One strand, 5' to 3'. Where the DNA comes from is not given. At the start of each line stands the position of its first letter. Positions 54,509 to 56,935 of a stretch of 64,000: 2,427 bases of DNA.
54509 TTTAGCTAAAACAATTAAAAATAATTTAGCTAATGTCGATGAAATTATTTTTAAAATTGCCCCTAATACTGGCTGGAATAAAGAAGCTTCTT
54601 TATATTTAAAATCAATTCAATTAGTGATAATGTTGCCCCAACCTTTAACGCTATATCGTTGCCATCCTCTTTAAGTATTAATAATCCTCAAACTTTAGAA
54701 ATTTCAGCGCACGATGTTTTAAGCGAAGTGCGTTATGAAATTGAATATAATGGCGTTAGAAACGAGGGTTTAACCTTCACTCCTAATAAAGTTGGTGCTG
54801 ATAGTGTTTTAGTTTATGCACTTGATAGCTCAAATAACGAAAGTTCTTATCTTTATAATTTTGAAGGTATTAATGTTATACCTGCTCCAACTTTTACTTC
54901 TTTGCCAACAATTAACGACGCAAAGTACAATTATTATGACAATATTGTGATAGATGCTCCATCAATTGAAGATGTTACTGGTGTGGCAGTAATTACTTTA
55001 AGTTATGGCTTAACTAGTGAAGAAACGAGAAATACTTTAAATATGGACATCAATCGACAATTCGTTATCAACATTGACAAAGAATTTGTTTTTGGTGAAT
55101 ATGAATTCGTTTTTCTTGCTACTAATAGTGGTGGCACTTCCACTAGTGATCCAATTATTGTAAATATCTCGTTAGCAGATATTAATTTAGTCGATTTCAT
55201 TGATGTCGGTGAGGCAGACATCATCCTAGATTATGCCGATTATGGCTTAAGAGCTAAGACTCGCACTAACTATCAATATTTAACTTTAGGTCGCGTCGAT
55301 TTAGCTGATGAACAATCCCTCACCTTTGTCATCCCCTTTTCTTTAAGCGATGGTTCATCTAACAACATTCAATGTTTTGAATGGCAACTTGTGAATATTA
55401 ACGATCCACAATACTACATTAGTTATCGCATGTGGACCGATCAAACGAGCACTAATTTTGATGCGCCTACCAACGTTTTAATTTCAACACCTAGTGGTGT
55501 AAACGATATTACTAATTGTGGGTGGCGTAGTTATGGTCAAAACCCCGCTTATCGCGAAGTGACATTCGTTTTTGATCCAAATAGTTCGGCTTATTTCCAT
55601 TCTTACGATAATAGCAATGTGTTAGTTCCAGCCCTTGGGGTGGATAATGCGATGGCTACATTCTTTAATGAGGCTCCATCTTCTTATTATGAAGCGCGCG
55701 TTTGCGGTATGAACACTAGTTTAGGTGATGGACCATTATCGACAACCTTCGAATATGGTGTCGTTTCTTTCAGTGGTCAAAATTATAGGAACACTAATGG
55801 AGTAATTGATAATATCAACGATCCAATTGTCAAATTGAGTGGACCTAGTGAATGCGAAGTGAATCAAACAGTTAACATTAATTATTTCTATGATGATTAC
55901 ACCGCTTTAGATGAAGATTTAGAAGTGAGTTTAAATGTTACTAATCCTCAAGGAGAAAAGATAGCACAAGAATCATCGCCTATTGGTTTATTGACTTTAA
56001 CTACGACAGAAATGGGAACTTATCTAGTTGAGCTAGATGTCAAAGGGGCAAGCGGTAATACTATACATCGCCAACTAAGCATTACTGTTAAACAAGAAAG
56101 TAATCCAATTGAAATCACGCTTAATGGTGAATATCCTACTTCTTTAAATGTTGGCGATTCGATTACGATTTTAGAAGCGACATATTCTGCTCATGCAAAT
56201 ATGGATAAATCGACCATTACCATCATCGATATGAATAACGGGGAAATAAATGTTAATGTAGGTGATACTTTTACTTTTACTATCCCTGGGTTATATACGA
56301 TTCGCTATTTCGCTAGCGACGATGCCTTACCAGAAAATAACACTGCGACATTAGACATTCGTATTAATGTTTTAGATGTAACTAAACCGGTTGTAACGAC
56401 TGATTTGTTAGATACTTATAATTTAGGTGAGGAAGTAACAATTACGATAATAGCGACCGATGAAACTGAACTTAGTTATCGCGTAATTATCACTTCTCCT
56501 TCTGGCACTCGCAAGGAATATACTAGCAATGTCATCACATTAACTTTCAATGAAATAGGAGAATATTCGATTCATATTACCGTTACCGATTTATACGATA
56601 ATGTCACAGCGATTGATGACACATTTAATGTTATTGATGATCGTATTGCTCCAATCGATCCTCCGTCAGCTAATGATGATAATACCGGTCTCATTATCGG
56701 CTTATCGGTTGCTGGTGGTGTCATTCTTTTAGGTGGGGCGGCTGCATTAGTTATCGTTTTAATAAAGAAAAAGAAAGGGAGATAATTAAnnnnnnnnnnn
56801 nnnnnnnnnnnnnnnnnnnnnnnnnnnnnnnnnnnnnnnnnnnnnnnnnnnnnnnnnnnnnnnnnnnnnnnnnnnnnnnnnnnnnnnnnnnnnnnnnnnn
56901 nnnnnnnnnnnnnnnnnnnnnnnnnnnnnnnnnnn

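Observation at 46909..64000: Glycan capture/utilisation-like locus made of mostly unassignable surface parts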

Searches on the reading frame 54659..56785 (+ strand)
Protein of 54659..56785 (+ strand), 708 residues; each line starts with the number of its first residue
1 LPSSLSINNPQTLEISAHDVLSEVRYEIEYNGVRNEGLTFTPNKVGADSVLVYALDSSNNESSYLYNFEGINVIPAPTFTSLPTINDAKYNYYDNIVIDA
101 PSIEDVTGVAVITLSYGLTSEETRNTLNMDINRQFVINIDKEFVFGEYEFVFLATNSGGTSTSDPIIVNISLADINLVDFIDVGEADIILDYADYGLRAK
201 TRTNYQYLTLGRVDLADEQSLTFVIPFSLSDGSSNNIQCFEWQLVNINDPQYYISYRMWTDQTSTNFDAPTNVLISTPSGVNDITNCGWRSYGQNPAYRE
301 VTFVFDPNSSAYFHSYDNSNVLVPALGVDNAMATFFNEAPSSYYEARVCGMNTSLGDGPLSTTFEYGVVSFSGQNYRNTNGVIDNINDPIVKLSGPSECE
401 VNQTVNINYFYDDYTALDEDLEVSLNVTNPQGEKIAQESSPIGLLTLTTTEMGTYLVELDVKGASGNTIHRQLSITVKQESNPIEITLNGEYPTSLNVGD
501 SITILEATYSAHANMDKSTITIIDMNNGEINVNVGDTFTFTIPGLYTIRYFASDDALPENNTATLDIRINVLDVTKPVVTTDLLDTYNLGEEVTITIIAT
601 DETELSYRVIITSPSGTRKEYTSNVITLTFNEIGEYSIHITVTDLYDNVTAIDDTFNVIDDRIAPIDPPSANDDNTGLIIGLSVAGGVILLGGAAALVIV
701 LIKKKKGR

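Call 5: search_protein_families(library=pfam, proteins=[window:54659-56785:+], max_evalue=0.1)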
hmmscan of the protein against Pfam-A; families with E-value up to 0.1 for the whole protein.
window:54659-56785:+ (708 aa): 5 families
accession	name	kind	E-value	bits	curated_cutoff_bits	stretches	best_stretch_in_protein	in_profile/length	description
PF00801.26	PKD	-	3.8e-07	30.4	23.5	1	589-651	13-74/80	PKD domain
PF18911.6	PKD_4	-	0.002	18.5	27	0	616-656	44-81/85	PKD domain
PF22091.2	DUF6941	-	0.0028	18.4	27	0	592-644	54-114/125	Family of unknown function (DUF6941)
PF07495.19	Y_Y_Y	-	0.0047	17.2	26.6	0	537-569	31-64/65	Y_Y_Y domain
PF00028.23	Cadherin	-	0.045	14.6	28.8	0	138-172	58-92/93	Cadherin domain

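Call 6: search_protein_families(library=ncbifam, proteins=[window:54659-56785:+], max_evalue=0.01)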
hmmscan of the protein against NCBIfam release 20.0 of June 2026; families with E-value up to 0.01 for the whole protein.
window:54659-56785:+ (708 aa): 2 families
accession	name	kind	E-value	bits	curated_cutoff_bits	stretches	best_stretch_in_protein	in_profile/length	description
NF047446.1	barrel_OmpL47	domain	7e-05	23.2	40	0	9-63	3-60/68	OmpL47-type beta-barrel domain-containing protein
NF010681.0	PRK14081.1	equivalog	9.4e-05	20.8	842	1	539-648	345-462/667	triple tyrosine motif-containing protein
